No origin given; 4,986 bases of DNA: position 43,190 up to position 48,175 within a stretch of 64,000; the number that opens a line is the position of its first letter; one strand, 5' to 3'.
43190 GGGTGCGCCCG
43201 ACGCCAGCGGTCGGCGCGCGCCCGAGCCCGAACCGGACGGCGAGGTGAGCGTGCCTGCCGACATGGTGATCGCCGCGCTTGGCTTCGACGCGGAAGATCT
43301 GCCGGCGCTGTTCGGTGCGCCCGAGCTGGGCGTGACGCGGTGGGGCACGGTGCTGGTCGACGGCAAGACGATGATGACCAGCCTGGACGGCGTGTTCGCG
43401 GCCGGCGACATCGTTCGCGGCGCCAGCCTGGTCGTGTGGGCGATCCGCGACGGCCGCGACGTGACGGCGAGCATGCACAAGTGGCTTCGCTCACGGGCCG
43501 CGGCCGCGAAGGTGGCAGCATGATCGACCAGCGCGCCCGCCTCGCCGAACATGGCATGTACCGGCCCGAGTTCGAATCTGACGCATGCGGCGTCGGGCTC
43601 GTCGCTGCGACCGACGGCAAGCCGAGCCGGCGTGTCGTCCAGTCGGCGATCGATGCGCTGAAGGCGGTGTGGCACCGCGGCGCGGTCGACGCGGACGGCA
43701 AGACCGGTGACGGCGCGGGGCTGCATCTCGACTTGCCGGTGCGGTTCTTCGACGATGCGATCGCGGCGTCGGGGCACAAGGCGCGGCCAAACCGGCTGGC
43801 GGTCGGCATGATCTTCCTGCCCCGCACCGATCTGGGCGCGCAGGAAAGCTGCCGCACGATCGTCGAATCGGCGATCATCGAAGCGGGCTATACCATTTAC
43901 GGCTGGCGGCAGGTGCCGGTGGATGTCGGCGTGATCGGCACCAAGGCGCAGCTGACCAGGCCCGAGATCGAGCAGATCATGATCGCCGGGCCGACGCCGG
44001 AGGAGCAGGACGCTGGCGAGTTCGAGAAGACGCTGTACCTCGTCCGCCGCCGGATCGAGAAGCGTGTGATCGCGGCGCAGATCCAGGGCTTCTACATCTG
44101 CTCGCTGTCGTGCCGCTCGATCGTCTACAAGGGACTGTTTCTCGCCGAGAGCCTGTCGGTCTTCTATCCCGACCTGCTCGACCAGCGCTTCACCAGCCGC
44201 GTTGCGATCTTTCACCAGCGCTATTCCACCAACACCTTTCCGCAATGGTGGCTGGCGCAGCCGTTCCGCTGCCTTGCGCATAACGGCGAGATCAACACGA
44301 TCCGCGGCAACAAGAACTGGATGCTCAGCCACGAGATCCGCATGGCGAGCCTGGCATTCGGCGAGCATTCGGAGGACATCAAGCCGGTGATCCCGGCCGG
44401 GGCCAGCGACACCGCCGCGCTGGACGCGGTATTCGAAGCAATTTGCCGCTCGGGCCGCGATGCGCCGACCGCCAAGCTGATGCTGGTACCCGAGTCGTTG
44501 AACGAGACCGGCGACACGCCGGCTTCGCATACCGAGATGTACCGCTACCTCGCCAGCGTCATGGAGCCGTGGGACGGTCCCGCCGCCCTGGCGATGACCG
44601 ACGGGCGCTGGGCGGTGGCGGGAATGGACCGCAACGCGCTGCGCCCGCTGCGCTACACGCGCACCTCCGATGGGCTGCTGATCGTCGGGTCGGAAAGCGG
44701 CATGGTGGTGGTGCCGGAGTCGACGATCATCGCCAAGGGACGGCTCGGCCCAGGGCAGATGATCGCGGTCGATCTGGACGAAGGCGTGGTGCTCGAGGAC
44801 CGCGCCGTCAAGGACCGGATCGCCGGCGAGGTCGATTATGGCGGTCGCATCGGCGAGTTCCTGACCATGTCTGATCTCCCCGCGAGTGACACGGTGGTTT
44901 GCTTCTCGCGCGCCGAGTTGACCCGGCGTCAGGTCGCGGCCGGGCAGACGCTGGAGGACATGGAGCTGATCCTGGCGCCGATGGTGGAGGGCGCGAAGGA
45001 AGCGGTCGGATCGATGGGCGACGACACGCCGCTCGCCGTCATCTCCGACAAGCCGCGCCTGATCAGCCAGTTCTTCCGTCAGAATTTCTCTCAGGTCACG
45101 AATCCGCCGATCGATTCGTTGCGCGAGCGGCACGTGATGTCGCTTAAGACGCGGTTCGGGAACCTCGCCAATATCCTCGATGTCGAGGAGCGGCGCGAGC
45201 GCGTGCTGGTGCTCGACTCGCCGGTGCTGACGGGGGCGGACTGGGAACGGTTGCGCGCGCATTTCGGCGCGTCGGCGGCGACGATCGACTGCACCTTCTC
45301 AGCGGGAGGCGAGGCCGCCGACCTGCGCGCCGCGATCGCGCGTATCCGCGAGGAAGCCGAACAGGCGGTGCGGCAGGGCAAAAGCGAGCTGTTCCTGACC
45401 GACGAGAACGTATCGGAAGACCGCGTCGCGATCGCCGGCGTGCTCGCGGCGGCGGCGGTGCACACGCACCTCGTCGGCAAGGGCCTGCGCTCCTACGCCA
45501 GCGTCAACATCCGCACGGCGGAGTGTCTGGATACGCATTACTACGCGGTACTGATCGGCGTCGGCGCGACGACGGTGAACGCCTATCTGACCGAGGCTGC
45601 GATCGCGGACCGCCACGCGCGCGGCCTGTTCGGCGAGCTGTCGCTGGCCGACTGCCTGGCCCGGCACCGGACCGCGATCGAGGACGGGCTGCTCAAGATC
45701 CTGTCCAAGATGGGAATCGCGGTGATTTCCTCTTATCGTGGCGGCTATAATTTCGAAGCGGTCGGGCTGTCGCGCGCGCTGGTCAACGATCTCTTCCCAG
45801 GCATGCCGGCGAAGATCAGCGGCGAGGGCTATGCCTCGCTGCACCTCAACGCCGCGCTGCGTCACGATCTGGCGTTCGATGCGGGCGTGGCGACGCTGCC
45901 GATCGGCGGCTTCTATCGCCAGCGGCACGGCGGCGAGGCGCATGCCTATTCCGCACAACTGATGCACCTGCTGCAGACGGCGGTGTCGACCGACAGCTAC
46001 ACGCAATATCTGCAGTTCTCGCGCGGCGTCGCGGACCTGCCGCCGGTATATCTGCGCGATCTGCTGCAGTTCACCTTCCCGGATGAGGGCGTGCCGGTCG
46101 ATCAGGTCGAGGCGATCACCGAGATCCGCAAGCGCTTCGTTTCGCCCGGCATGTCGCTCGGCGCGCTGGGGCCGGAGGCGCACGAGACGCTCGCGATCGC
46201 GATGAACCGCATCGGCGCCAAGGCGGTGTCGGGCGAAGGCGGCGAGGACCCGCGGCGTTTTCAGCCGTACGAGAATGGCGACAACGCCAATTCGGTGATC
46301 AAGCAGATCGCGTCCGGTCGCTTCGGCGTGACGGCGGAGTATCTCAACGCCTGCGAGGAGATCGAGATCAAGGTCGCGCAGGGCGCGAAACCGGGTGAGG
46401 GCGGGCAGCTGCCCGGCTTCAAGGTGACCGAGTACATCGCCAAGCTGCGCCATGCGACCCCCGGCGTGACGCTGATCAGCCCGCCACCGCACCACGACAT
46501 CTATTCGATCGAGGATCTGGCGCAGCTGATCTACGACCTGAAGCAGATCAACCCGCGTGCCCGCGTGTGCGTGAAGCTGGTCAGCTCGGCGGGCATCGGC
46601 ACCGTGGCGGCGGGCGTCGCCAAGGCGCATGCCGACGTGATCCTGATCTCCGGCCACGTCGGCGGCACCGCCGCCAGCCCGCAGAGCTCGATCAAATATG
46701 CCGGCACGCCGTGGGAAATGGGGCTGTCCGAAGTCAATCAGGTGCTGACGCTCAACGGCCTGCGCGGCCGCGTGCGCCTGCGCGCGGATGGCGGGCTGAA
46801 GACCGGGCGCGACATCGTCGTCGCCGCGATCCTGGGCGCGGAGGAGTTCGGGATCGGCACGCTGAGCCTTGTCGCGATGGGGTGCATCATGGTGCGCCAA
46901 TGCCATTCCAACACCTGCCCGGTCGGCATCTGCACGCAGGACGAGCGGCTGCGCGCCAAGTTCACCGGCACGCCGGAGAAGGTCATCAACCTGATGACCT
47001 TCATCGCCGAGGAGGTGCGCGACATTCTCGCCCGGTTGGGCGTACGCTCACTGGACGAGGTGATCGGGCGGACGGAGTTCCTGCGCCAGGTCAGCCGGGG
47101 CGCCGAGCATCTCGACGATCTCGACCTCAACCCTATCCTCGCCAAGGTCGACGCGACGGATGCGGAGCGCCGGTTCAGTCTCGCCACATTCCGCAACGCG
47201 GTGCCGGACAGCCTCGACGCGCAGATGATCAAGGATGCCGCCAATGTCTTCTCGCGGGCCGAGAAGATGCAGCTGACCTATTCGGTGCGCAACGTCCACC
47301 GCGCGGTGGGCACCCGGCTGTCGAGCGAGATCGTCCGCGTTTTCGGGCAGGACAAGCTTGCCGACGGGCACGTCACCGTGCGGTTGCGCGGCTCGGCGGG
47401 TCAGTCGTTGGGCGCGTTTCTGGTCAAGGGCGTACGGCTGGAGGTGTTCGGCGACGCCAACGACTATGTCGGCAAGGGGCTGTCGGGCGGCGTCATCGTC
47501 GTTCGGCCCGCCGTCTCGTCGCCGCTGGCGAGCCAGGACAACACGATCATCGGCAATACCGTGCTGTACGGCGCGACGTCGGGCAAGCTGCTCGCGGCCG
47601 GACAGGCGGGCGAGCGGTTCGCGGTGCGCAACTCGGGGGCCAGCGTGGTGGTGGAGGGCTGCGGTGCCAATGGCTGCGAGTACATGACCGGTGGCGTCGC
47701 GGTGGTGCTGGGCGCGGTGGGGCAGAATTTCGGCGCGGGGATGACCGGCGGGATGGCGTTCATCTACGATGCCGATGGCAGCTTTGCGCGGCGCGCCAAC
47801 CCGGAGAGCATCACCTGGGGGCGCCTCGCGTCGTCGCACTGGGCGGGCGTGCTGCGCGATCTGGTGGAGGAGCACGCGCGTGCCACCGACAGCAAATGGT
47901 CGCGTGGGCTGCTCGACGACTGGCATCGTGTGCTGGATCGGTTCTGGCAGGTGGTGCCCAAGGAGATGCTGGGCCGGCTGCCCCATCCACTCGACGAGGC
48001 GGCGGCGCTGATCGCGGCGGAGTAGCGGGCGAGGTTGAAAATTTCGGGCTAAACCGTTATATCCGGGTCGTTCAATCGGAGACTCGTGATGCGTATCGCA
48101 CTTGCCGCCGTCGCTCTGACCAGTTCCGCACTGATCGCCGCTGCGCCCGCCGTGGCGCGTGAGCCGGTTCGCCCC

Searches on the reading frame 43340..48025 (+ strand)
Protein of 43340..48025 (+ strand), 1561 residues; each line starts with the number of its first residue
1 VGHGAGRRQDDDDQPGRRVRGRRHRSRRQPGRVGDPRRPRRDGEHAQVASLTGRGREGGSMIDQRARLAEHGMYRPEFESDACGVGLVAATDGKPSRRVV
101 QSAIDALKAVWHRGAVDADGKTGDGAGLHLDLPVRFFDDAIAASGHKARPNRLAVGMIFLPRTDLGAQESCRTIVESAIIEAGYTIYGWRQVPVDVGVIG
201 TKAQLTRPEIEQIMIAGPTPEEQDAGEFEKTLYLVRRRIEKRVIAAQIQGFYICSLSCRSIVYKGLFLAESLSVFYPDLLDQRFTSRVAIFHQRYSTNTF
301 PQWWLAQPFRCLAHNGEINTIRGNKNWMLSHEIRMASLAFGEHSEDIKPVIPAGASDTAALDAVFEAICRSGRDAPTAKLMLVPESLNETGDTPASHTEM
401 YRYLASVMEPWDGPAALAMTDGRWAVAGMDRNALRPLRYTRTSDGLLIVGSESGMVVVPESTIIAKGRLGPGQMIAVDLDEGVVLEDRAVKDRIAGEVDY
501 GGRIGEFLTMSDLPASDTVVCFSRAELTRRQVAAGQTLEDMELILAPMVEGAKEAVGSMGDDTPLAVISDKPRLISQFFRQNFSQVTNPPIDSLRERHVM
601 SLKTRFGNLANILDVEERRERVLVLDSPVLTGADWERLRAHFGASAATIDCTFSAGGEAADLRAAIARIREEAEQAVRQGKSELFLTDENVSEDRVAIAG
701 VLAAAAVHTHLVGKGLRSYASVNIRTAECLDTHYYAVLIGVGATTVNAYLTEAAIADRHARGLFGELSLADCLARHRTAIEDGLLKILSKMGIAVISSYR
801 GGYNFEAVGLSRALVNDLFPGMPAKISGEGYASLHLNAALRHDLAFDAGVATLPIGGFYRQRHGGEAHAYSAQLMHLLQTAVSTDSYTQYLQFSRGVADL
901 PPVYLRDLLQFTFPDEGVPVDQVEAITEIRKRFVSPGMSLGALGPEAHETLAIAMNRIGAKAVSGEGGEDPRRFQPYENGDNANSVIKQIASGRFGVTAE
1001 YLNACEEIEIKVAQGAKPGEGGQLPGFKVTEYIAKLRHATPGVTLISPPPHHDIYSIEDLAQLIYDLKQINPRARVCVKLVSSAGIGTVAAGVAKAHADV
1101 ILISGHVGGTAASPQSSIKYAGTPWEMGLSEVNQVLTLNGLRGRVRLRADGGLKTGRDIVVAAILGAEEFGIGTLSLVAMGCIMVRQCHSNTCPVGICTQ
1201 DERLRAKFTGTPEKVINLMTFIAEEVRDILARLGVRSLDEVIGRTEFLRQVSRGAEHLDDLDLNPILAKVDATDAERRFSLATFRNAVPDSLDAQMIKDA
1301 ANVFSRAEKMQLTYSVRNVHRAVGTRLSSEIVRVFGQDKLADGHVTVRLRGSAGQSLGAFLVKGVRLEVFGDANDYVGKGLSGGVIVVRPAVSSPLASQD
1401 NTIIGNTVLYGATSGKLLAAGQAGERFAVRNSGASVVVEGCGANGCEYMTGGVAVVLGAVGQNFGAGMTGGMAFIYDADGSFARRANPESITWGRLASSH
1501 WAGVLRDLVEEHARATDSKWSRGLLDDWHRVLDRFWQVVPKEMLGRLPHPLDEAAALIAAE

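Call 53: search_protein_families(library=pfam, proteins=[window:43340-48025:+])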
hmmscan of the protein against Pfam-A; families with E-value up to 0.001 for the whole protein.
window:43340-48025:+ (1561 aa): 4 families
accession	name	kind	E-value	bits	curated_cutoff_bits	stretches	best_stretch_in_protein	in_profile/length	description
PF00310.26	GATase_2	-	3.7e-146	487.6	19.9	1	83-501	1-418/420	Glutamine amidotransferases class-II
PF01645.23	Glu_synthase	-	6.3e-141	470.3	20.4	1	869-1235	2-368/369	Conserved region in glutamate synthase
PF04898.20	Glu_syn_central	-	2.2e-92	309.8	22.8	1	529-811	1-277/277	Glutamate synthase central domain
PF01493.24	GXGXG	-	1.1e-75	253.8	32.5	1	1315-1500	2-187/190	GXGXG motif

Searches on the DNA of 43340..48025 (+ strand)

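Call 88: search_dna_similar(query=window:43340-48025:+, collection=plasmids, mode=near, max_rows=10)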
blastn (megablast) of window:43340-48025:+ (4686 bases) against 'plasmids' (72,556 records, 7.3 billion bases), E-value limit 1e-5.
Records with a match: 24; places in all: 24; records where one place covers at least 80% of the query: 0.
Best place of each record, by identity: 60-80% 24.
By first word of the organism name: Sphingobium 9; Sinorhizobium 8; Azospirillum 6; Paracoccus 1.
By predicted mobility (MOB-suite, as given by PLSDB): non-mobilizable 17; conjugative 5; mobilizable 2.
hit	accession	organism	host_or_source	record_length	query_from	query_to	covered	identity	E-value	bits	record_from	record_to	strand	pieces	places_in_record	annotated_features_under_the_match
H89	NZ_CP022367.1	Azospirillum sp. TSH58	single cell,paddy soils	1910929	2752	4430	36%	77.5%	0e+0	987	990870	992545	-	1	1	record has no annotation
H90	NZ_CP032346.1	Azospirillum brasilense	soil sample,Agricultural field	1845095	2752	4430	36%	77.4%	0e+0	976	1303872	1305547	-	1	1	record has no annotation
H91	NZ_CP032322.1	Azospirillum argentinense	soil sample,Agricultural field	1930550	2752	4430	36%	77.3%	0e+0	965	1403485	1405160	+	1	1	record has no annotation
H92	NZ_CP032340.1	Azospirillum brasilense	soil sample,Agricultural field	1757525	2752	4430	36%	77.2%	0e+0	959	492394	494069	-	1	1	none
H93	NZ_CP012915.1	Azospirillum brasilense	Digitaria eriantha,microbe,root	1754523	2752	4418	36%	77.3%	0e+0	959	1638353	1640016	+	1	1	none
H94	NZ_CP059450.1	Azospirillum brasilense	Prokaryotes,soil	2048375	2752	4418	36%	77.2%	0e+0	948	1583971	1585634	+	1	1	none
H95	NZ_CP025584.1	Paracoccus jeotgali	-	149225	2765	3794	22%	75.1%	8e-125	457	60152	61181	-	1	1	gltB: glutamate synthase large subunit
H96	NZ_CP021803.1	Sinorhizobium meliloti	Medicago sativa,Single Cell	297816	2759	3692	20%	72.0%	4e-58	235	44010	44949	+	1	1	gltB: glutamate synthase large subunit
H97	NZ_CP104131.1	Sinorhizobium sp. K101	Phaseolus vulgaris,cell ...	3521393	2755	3602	18%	72.5%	2e-60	243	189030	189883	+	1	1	none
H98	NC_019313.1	Sinorhizobium meliloti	Medicago sativa ssp. falcata,root ...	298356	2755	3602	18%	71.9%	1e-48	204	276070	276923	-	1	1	gltB: glutamate synthase large subunit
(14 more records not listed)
